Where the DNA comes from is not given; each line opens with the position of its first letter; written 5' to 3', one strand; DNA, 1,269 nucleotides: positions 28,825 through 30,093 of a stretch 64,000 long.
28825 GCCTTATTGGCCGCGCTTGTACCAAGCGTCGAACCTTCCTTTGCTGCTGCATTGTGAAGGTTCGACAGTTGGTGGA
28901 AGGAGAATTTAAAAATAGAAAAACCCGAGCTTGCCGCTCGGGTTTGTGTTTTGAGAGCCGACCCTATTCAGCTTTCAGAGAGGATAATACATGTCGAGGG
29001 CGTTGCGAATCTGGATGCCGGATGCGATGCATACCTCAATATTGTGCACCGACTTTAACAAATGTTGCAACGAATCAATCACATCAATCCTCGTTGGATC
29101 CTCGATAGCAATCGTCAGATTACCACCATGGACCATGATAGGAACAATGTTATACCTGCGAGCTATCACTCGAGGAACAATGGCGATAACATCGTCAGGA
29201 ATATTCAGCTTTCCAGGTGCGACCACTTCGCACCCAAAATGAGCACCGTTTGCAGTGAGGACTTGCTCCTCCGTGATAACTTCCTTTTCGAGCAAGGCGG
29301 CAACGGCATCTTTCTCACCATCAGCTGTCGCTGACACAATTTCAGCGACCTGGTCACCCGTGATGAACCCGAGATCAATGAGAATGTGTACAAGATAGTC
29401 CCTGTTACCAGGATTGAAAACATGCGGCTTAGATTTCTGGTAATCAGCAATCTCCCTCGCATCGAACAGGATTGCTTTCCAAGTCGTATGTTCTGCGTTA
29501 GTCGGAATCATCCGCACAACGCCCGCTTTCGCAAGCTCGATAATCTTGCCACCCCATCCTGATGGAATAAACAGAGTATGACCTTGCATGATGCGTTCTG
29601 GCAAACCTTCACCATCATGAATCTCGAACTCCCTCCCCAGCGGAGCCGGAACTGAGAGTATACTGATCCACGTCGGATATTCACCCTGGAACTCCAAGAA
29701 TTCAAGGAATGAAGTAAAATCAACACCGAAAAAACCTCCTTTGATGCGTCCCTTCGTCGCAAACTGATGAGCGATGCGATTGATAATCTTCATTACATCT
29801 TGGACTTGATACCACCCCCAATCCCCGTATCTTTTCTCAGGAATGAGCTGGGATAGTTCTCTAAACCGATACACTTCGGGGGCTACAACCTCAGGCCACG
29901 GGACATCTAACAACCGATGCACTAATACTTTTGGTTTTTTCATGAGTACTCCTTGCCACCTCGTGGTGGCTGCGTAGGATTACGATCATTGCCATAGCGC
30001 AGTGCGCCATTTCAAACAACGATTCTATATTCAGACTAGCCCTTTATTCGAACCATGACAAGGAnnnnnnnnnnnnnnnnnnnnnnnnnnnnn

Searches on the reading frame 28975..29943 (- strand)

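Call 43: search_protein_families(library=pfam, proteins=[window:28975-29943:-])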
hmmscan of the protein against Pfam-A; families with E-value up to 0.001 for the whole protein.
window:28975-29943:- (322 aa): 1 family
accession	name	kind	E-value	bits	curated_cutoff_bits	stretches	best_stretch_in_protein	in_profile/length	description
PF05157.20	MshEN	-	1.4e-15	57.5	23.1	1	236-321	1-85/90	MshEN domain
